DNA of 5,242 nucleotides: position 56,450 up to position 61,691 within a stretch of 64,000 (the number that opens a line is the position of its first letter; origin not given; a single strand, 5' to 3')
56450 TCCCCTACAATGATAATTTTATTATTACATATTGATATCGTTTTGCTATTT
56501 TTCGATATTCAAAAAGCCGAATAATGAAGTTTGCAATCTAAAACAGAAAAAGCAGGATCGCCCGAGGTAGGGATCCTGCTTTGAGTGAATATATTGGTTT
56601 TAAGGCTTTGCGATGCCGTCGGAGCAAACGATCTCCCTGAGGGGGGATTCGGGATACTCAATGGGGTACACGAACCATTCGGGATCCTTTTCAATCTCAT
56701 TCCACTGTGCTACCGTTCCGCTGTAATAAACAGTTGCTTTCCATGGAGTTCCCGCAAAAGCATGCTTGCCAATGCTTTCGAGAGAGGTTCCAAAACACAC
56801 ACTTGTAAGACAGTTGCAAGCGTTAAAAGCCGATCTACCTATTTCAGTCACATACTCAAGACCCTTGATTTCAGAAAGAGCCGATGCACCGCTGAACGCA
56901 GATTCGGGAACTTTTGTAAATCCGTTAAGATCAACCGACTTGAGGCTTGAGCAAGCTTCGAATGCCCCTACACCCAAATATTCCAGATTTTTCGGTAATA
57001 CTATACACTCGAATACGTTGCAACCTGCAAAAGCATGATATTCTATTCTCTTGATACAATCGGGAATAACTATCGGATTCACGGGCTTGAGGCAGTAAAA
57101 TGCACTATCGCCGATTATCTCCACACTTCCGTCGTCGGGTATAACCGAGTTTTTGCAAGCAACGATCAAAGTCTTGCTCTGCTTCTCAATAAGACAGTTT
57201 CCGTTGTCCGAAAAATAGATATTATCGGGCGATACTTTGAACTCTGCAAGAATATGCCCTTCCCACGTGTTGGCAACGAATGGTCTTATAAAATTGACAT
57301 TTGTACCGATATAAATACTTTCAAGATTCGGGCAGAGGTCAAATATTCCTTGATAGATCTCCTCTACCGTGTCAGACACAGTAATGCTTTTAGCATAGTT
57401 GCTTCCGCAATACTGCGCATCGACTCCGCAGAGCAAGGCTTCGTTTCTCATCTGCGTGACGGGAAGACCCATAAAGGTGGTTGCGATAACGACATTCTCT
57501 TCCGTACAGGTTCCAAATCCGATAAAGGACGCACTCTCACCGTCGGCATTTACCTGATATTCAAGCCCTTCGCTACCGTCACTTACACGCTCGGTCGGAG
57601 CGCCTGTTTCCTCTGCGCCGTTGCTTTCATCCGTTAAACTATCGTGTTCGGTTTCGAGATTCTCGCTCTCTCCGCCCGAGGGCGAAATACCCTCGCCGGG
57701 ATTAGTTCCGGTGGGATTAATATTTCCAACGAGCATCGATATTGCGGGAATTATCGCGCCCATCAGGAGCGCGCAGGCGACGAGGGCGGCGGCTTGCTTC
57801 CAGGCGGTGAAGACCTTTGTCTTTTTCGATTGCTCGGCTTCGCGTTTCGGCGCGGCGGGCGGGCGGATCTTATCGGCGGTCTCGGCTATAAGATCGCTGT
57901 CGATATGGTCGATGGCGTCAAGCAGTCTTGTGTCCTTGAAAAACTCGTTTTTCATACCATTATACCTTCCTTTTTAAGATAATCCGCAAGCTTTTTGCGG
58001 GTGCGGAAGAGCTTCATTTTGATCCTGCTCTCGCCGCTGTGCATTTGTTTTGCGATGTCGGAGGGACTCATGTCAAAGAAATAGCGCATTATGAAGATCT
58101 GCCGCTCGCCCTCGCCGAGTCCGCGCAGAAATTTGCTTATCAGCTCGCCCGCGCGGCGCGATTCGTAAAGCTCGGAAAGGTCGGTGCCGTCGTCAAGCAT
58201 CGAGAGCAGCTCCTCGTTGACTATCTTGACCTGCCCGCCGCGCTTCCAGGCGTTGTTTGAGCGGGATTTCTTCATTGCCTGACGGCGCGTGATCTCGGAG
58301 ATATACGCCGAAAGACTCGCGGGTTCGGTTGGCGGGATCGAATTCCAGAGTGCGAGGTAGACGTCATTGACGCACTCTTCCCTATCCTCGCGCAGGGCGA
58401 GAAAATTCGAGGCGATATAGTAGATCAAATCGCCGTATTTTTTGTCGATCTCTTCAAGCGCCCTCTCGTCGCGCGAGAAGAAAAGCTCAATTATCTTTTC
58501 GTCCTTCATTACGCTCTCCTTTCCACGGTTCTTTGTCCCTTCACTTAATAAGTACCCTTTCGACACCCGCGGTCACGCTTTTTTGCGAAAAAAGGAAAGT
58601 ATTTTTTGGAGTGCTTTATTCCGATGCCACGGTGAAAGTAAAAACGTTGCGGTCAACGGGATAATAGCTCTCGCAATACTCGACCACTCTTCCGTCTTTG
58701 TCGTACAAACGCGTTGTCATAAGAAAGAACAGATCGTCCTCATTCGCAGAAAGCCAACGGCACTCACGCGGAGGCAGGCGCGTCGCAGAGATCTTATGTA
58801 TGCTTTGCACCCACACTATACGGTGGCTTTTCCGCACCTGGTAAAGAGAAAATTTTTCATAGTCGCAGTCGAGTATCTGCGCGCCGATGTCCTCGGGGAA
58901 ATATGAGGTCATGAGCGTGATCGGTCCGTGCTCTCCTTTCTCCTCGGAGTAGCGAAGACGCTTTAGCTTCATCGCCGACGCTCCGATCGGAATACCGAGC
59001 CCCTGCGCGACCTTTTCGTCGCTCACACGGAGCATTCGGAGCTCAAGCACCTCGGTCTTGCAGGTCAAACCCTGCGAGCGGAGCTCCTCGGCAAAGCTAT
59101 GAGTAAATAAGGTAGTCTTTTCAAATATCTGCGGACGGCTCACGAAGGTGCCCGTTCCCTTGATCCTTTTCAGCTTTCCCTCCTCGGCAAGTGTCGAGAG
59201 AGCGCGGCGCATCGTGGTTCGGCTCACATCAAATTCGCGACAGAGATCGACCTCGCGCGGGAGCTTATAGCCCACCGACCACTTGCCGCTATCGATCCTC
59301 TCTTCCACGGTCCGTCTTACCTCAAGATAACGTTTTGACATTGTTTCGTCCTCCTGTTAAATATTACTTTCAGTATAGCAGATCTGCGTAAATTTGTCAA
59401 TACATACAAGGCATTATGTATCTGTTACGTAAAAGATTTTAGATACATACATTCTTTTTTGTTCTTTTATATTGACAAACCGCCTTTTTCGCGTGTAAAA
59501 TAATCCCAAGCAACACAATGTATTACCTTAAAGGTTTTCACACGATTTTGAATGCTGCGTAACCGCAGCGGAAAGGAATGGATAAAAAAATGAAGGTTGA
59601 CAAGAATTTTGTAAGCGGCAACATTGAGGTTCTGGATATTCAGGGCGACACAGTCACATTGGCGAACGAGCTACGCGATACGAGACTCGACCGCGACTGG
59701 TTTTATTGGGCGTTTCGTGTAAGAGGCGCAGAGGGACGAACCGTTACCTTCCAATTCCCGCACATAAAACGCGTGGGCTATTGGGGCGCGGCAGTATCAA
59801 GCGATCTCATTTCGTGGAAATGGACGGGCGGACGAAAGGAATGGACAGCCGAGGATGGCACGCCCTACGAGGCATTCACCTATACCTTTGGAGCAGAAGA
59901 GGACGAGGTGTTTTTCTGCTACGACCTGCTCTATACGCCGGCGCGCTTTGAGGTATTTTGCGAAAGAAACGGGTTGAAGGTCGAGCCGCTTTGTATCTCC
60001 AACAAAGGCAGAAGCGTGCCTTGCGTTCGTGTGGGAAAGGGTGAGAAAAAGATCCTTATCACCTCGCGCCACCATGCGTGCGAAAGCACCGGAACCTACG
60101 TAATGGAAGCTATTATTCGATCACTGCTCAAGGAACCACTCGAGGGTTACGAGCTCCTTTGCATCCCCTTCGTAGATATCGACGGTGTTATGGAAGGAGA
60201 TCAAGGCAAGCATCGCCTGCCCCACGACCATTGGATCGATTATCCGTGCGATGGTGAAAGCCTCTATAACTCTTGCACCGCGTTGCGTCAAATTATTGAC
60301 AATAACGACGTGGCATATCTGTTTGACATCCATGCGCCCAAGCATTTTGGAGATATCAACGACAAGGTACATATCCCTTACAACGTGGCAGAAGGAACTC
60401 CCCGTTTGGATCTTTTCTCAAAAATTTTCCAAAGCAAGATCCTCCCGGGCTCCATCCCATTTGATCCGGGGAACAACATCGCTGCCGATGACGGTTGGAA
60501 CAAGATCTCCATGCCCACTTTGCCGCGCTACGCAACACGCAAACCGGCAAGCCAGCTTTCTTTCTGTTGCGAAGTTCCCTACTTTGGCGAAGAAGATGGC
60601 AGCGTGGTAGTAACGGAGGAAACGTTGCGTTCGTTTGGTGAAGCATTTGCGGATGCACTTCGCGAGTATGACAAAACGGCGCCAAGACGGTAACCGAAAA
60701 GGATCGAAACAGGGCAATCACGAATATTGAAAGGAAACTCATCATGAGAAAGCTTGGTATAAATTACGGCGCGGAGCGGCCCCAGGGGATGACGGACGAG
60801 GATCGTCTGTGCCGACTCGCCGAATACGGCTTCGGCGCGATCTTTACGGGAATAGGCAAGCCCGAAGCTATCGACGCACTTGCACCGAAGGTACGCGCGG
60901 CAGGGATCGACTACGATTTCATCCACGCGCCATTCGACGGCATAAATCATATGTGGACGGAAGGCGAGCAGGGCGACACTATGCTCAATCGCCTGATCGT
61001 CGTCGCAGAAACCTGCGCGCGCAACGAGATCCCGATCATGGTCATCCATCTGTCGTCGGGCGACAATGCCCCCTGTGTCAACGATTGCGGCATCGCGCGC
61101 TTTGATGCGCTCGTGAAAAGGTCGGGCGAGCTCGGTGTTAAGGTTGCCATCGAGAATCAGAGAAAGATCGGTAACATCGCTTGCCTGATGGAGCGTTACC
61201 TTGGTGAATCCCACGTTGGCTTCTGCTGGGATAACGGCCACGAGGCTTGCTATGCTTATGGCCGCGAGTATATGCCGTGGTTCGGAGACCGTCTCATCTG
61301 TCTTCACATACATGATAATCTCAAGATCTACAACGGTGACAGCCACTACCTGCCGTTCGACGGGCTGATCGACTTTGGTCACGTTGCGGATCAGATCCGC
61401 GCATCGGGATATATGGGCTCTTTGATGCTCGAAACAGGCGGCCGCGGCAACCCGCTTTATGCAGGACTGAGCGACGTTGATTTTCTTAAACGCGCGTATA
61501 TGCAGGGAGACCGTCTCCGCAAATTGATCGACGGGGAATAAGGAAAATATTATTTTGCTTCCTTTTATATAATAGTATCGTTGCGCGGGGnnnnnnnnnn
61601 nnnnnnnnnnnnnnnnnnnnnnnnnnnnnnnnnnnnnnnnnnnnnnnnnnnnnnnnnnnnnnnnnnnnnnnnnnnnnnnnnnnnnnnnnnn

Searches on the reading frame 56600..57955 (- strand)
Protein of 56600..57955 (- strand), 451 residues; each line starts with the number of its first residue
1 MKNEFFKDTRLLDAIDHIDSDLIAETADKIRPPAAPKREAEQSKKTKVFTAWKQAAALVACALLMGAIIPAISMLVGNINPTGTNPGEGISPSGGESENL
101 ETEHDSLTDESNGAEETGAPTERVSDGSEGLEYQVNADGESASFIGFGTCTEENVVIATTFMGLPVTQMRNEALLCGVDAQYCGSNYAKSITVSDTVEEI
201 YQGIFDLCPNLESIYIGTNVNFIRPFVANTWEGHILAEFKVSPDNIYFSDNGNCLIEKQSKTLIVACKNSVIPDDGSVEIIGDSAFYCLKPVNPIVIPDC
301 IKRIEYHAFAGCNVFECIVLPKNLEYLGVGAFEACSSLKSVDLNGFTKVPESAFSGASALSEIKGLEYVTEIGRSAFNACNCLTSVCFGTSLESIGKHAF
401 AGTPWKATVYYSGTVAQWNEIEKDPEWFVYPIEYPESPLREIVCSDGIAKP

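Call 12: search_protein_families(library=pfam, proteins=[window:56600-57955:-], max_evalue=0.01)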
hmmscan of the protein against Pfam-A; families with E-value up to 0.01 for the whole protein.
window:56600-57955:- (451 aa): 1 family
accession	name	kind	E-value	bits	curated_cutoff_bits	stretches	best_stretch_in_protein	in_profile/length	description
PF13306.12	LRR_5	-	9.8e-32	110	27.7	2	280-403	2-123/127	BspA type Leucine rich repeat region (6 copies)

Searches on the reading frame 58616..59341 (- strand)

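Call 29: search_protein_families(library=ncbifam, proteins=[window:58616-59341:-], max_evalue=0.01)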
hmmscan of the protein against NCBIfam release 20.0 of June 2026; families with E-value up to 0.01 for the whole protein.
window:58616-59341:- (241 aa): 28 families (the best 25 are shown)
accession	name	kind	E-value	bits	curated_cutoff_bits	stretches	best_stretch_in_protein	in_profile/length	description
TIGR02018.2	his_ut_repres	equivalog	3.4e-31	108.4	220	1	5-232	1-220/226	histidine utilization transcriptional repressor HutC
NF041547.1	GntR_LSA1692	equivalog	5.5e-31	108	275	1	4-237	2-229/233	GntR family transcriptional regulator, LSA1692 subfamily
NF008491.0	PRK11402.1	subfamily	7.3e-30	104.2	269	1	5-236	13-238/243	GntR family transcriptional regulator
TIGR02325.1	C_P_lyase_phnF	equivalog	3.1e-27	95.6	156.8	1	4-235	9-235/238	phosphonate metabolism transcriptional regulator PhnF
TIGR02404.1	trehalos_R_Bsub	equivalog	1.4e-25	90.4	211.95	1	6-232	3-225/233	trehalose operon repressor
TIGR03337.1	phnR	equivalog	2.6e-24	86.2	296.75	1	4-227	2-219/231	phosphonate utilization transcriptional regulator PhnR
NF007292.0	PRK09764.1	equivalog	7e-21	74.5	281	1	4-236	6-232/240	GntR family transcriptional regulator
NF011575.0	PRK14999.1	equivalog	1e-19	70.8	424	1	5-231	14-232/241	histidine utilization repressor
NF007486.0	PRK10079.1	equivalog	2.1e-17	63.7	363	1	4-230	13-233/241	phosphonate metabolism transcriptional regulator PhnF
NF052441.1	TransRegRv0792c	equivalog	2.1e-15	56.7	400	1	20-239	33-247/260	Rv0792c family HTH-type transcriptional regulator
NF052290.2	MocR_like_YczR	exception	1.1e-09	37.5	487.4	1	4-73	20-89/458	MocR-like transcription factor YczR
NF007741.0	PRK10421.1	equivalog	3.8e-09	36.3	311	1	7-69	11-73/262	transcriptional regulator LldR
NF052282.1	PLP_TF_PdxR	equivalog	4.8e-09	35.8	320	1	6-77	4-75/448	MocR-like pyridoxine biosynthesis transcription factor PdxR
NF007001.0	PRK09464.1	equivalog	1.1e-08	35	330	1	10-69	17-76/254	pyruvate dehydrogenase complex transcriptional repressor PdhR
NF047563.1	modulin_PmtR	equivalog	5.2e-08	33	200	1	5-101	14-113/125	PSM export ABC transporter transcriptional regulator PmtR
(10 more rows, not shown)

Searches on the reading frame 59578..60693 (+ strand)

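Call 93: search_protein_families(library=pfam, proteins=[window:59578-60693:+], max_evalue=0.00001)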
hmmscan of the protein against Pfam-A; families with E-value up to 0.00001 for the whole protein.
window:59578-60693:+ (371 aa): 1 family
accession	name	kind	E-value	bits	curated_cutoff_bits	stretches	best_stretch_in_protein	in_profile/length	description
PF18027.6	Pepdidase_M14_N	-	2.1e-06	28.3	23.2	1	7-115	1-106/107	Cytosolic carboxypeptidase N-terminal domain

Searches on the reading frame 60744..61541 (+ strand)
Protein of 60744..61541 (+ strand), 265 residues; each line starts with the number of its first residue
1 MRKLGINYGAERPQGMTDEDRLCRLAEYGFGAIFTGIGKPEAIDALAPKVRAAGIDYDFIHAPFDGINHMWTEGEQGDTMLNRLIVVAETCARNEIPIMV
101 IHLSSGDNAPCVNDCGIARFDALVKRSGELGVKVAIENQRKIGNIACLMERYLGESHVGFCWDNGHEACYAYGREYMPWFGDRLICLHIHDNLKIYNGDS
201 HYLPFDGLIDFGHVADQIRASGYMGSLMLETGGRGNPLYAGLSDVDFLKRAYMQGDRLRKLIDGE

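Call 93: search_protein_families(library=pfam, proteins=[window:60744-61541:+], max_evalue=0.00001)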
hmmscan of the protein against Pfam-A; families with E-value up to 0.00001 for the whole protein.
window:60744-61541:+ (265 aa): 1 family
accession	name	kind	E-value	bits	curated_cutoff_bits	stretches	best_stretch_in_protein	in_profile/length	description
PF01261.30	AP_endonuc_2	-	6e-16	59.3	31.1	1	25-249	4-247/249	Xylose isomerase-like TIM barrel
